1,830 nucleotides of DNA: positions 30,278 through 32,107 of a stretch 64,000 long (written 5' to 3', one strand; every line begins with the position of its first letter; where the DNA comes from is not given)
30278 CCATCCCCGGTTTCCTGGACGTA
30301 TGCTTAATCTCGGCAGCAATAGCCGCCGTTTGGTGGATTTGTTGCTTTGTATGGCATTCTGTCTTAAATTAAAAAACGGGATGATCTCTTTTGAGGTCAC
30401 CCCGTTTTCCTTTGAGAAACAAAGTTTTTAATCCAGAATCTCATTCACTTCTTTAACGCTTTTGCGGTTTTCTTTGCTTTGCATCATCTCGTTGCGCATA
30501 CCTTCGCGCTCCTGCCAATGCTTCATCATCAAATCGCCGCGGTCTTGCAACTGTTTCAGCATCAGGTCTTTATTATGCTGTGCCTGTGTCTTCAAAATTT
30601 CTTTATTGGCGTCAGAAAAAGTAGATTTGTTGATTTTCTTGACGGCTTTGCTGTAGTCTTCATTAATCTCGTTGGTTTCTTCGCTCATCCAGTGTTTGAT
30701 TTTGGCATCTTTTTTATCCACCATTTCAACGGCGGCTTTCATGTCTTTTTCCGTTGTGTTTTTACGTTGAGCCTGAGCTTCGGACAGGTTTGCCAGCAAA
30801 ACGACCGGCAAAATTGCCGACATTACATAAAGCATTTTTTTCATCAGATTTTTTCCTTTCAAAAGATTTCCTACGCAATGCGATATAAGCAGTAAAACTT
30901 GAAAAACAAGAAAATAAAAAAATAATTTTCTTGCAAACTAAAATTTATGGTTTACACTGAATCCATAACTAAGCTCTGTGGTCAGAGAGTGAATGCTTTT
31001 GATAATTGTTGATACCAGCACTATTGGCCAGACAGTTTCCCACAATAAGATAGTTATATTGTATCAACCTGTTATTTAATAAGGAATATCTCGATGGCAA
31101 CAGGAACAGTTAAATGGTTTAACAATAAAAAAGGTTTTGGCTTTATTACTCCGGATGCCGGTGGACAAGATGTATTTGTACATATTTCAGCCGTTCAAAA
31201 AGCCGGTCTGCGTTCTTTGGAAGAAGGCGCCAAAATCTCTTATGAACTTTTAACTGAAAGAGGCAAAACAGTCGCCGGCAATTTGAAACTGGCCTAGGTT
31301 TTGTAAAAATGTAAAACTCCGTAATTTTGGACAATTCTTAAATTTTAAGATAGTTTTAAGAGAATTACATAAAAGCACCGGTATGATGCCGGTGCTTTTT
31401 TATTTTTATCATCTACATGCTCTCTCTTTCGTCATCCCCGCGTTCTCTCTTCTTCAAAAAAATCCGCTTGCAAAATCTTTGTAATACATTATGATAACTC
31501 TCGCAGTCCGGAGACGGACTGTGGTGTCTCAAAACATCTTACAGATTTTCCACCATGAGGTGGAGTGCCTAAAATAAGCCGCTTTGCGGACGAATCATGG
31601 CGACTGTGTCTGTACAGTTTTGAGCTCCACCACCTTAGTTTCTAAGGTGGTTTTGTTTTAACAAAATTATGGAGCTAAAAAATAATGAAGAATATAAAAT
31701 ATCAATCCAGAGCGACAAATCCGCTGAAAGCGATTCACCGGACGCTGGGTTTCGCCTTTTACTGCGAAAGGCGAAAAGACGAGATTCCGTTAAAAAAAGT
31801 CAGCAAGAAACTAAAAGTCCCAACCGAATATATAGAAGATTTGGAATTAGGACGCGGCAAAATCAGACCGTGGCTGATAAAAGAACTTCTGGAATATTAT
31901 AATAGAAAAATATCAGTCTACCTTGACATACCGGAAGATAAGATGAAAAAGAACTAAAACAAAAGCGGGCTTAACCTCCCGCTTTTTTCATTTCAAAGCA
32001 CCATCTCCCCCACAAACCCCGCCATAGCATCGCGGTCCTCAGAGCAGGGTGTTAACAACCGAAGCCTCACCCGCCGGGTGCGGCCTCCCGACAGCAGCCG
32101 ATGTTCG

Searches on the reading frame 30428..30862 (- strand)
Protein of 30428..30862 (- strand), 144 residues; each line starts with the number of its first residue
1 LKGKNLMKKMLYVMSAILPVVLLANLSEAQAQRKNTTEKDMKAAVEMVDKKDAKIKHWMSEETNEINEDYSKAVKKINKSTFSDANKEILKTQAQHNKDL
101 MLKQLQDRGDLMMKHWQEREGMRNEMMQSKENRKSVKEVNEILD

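Call 73: search_protein_families(library=pfam, proteins=[window:30428-30862:-], max_evalue=0.001)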
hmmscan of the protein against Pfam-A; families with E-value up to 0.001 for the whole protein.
window:30428-30862:- (144 aa): 1 family
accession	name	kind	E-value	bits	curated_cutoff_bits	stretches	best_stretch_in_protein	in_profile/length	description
PF07766.19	LETM1_RBD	-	0.0004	20.5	25.3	1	7-117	31-140/229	LETM1-like, RBD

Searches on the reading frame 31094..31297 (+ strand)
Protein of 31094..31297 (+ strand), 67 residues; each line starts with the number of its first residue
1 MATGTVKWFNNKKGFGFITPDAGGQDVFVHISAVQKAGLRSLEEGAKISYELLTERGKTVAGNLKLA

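Call 46: find_encoding_contigs(protein=window:31094-31297:+, flank=2500, max_places=10)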
Protein window:31094-31297:+ (67 aa): 21 contigs read that carry it; 10 places shown.
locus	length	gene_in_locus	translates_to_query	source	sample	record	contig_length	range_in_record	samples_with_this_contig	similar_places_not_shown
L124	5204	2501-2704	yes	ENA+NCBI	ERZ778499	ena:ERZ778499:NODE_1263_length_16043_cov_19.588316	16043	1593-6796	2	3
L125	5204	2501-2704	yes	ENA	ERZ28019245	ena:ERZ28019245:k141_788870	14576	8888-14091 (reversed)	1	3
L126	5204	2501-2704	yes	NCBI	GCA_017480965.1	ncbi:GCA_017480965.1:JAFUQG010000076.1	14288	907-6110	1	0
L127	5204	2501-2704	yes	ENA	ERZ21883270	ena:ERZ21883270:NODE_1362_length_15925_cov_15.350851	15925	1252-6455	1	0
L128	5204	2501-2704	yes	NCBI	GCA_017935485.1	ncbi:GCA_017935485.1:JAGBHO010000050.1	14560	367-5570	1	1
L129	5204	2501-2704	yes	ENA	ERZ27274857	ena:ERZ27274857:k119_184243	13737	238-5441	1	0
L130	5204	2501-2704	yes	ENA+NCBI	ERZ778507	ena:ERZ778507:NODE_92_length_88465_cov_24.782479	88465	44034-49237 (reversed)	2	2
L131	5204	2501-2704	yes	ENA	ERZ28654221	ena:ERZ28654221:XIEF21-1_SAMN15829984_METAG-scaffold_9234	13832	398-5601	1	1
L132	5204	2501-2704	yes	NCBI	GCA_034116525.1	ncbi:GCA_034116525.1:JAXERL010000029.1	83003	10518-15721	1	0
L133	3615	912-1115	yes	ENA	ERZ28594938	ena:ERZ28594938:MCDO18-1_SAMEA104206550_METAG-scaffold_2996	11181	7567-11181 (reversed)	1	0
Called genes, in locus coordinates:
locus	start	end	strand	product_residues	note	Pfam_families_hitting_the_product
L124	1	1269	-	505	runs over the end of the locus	PF00587:tRNA-synt_2b, PF03129:HGTP_anticodon, PF09180:ProRS-C_1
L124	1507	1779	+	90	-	-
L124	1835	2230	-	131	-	-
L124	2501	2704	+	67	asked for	PF00313:CSD, PF08206:OB_RNB (weak)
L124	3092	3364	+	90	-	-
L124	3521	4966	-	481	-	PF19425:Csd3_N2, PF01551:Peptidase_M23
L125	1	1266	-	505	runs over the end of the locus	PF00587:tRNA-synt_2b, PF03129:HGTP_anticodon, PF09180:ProRS-C_1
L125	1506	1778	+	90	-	-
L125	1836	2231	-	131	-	-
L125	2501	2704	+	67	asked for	PF00313:CSD, PF08206:OB_RNB (weak)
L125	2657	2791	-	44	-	-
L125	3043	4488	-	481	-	PF19425:Csd3_N2, PF01551:Peptidase_M23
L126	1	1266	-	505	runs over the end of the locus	PF00587:tRNA-synt_2b, PF03129:HGTP_anticodon, PF09180:ProRS-C_1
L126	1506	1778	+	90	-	-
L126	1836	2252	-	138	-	-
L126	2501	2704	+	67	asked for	PF00313:CSD, PF08206:OB_RNB (weak)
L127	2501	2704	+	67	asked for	PF00313:CSD, PF08206:OB_RNB (weak)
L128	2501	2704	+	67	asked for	PF00313:CSD, PF08206:OB_RNB (weak)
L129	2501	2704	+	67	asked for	PF00313:CSD, PF08206:OB_RNB (weak)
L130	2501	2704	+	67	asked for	PF00313:CSD, PF08206:OB_RNB (weak)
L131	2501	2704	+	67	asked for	PF00313:CSD, PF08206:OB_RNB (weak)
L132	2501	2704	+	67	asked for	PF00313:CSD, PF08206:OB_RNB (weak)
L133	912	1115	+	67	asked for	PF00313:CSD, PF08206:OB_RNB (weak)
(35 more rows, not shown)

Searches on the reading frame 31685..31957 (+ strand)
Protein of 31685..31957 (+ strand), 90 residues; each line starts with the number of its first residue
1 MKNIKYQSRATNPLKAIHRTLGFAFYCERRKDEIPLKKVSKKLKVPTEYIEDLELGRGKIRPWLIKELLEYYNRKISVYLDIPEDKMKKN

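Call 15: search_protein_families(library=pfam, proteins=[window:31685-31957:+], max_evalue=0.01)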
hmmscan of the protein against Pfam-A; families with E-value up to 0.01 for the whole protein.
window:31685-31957:+ (90 aa): 1 family
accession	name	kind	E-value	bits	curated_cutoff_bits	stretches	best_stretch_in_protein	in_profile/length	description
PF13413.12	HTH_25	-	0.00066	19.9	24.6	1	28-57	5-34/62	Helix-turn-helix domain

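Call 54: find_homologous_proteins(query=window:31685-31954:+, max_evalue=0.01)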
Query seq(90 aa) (90 aa): 2 proteins with E <= 0.01 among 11 candidates.
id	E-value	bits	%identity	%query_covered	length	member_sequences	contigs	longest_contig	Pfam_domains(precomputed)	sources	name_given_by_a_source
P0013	7.4e-53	194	100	100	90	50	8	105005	-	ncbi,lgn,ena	-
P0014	4.6e-17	80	71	62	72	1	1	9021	-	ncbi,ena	-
